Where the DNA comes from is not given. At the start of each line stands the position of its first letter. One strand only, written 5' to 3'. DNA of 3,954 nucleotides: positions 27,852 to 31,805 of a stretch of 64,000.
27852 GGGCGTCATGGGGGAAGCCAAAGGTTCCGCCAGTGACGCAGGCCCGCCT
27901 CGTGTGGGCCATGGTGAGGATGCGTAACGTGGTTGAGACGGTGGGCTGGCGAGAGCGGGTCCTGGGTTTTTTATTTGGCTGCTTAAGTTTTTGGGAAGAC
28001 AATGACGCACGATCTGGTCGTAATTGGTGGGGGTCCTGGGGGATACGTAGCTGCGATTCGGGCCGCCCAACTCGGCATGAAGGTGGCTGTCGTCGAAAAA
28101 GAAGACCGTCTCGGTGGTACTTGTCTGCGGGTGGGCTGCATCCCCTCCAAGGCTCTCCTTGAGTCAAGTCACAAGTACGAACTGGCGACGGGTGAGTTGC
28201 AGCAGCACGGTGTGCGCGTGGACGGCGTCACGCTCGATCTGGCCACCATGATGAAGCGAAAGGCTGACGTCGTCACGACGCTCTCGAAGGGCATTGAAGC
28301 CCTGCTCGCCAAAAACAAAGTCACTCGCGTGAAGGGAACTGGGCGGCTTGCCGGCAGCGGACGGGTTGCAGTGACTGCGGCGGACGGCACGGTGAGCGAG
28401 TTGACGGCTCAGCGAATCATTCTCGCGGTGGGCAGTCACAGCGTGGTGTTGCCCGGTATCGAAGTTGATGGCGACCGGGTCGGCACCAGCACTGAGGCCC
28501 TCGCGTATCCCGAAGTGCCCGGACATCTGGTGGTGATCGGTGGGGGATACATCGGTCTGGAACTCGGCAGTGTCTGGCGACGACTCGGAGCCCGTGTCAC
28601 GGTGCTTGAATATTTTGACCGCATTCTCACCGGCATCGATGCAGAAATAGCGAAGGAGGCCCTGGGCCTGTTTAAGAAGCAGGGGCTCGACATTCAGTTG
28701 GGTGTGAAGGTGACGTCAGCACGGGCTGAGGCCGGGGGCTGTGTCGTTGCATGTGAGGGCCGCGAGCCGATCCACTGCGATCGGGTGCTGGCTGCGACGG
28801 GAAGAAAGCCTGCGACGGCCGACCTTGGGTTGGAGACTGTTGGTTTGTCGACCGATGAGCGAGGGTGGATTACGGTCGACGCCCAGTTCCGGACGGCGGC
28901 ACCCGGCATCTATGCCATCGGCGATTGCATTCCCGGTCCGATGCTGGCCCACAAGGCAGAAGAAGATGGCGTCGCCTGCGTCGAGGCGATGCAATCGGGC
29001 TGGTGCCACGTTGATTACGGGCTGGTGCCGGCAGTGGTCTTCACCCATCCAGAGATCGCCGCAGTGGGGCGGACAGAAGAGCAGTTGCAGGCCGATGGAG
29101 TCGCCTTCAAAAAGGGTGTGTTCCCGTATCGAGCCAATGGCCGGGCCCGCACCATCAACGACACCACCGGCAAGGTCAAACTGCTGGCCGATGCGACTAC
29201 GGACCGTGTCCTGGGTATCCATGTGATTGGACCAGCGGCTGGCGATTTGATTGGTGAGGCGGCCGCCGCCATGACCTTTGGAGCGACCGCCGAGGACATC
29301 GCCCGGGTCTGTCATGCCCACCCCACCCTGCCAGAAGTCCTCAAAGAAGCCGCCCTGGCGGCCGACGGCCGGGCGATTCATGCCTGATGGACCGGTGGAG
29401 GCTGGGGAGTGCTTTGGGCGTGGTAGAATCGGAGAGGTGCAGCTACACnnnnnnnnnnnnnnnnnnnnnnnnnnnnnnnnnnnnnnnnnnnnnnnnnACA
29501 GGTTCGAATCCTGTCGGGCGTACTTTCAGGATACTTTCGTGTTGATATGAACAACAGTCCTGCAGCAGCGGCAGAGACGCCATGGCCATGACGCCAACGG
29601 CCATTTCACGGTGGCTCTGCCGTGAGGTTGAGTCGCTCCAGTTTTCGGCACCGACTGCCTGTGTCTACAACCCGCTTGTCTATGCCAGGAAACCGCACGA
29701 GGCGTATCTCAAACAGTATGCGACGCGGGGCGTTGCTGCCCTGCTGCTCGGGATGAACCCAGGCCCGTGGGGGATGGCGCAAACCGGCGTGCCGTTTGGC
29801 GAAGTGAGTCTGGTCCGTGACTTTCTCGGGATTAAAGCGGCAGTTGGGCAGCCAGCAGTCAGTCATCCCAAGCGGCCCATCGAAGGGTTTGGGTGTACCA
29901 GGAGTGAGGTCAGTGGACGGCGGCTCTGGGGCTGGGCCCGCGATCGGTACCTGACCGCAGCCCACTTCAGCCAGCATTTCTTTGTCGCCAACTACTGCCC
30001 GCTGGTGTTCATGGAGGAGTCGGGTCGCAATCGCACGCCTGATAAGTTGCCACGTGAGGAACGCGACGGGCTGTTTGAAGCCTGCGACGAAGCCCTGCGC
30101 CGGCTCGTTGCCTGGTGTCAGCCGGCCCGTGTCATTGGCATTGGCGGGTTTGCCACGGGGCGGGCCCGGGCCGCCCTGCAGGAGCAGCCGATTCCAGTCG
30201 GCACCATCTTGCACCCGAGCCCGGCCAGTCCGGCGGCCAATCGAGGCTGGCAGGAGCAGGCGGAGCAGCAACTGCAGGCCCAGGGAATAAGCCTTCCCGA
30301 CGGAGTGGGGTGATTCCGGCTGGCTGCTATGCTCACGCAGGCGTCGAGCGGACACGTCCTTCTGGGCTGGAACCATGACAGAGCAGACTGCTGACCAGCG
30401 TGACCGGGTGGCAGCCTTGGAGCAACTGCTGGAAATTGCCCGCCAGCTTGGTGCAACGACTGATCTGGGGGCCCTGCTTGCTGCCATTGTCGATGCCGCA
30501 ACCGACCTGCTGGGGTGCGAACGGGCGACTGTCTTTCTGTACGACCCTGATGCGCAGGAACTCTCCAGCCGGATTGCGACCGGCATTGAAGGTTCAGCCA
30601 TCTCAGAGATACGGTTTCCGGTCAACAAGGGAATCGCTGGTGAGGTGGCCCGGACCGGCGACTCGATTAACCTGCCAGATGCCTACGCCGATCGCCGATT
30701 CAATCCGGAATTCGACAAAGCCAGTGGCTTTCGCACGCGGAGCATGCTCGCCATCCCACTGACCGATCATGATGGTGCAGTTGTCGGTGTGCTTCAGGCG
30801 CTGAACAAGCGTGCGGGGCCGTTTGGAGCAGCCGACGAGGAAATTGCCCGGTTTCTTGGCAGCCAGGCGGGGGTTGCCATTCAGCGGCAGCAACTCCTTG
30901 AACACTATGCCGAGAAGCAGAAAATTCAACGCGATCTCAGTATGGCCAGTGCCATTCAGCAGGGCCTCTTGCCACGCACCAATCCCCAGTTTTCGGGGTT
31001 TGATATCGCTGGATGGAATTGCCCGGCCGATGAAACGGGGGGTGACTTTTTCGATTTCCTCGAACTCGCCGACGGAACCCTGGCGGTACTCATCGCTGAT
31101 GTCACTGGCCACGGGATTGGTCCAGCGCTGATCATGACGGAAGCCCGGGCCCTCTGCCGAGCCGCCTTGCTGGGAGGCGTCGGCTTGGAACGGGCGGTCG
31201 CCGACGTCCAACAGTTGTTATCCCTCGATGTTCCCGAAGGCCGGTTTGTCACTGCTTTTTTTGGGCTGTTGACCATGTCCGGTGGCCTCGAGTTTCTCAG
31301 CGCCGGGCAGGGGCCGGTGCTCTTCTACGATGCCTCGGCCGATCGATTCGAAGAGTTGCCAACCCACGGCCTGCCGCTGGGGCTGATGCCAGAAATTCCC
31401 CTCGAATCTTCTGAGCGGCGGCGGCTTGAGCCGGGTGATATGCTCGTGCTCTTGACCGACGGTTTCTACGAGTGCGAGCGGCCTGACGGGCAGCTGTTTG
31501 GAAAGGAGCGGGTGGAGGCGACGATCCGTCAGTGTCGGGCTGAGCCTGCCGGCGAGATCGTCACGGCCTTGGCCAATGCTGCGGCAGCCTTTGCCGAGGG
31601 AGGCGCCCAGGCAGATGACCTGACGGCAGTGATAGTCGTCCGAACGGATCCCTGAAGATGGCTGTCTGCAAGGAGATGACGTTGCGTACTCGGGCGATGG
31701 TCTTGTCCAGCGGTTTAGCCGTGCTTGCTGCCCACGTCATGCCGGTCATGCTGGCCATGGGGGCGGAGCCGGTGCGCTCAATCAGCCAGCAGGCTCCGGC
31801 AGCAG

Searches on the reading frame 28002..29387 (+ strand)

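Call 19: search_protein_families(library=pfam, proteins=[window:28002-29387:+], max_evalue=0.1)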
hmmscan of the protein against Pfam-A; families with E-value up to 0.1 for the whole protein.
window:28002-29387:+ (461 aa): 20 families
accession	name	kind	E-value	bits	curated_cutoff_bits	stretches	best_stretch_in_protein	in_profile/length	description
PF07992.20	Pyr_redox_2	-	6.9e-71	239.5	26.1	1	4-323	2-291/291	Pyridine nucleotide-disulphide oxidoreductase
PF02852.28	Pyr_redox_dim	-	6.6e-38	129.7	25.3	1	342-451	1-110/110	Pyridine nucleotide-disulphide oxidoreductase, dimerisation domain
PF00070.33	Pyr_redox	-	8e-23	81.2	22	2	175-248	1-74/82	Pyridine nucleotide-disulphide oxidoreductase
PF13738.12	Pyr_redox_3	-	1.2e-10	41.5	30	2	132-307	121-305/305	Pyridine nucleotide-disulphide oxidoreductase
PF12831.13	FAD_oxidored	-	3.9e-10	40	27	1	4-44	1-41/416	FAD dependent oxidoreductase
PF03486.20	HI0933_like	-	5.5e-10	39.6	50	1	4-38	2-36/244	HI0933-like protein Rossmann domain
PF00890.30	FAD_binding_2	-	9.7e-10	38.6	20.4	1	4-40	1-37/414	FAD binding domain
PF13450.12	NAD_binding_8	-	7.1e-09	36.3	21.9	1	7-41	1-35/68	NAD(P)-binding Rossmann-like domain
PF01134.28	GIDA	-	6e-08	32.6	22.1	1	4-84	1-70/391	Glucose inhibited division protein A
PF01262.27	AlaDh_PNT_C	-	2e-06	27.8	23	1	173-225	28-80/214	Alanine dehydrogenase/PNT, C-terminal domain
PF01266.30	DAO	-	2.2e-06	27.9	27.9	1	4-40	1-38/353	FAD dependent oxidoreductase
PF05834.18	Lycopene_cycl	-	3.5e-05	23.5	23.4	1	4-144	1-140/380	Lycopene cyclase protein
PF01593.30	Amino_oxidase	-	0.0004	20.2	19.8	1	218-266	212-254/443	Flavin containing amine oxidoreductase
PF01946.23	Thi4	-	0.00064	19.5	26.2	1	2-61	17-77/235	Thi4 family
PF13454.12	NAD_binding_9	-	0.0036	17.7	21.8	0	88-145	104-154/155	FAD-NAD(P)-binding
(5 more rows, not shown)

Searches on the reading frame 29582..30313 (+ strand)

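Call 19: search_protein_families(library=pfam, proteins=[window:29582-30313:+], max_evalue=0.1)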
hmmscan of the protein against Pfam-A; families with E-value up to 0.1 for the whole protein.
window:29582-30313:+ (243 aa): 1 family
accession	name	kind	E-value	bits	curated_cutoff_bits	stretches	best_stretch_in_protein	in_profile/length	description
PF03167.25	UDG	-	7.6e-08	33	24.3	1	50-219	7-125/141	Uracil DNA glycosylase superfamily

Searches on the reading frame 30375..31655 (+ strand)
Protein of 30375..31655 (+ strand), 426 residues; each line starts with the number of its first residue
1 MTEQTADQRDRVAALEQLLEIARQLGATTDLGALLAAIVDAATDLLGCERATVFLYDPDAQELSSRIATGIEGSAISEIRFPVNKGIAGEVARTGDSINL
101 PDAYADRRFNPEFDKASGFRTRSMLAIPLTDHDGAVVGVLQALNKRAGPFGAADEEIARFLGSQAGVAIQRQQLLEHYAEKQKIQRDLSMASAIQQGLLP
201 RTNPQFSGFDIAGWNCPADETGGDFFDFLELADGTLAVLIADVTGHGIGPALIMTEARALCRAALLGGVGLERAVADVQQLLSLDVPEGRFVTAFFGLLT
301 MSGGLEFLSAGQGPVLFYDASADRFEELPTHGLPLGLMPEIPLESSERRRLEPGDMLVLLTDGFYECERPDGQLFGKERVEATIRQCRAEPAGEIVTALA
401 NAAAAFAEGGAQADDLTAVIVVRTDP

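Call 19: search_protein_families(library=pfam, proteins=[window:30375-31655:+], max_evalue=0.1)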
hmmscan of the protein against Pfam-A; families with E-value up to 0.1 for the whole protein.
window:30375-31655:+ (426 aa): 4 families
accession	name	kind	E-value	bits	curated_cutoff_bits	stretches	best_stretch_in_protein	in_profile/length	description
PF07228.17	SpoIIE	-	8.2e-41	140.5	25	1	233-421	2-189/192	Stage II sporulation protein E (SpoIIE)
PF01590.32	GAF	-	5.1e-22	79.3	22.4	1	30-169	1-133/133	GAF domain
PF13185.12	GAF_2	-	1.9e-18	67.4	28.6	1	29-170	2-136/136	GAF domain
PF13492.12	GAF_3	-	8.1e-12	46.1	27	1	31-171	2-129/129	GAF domain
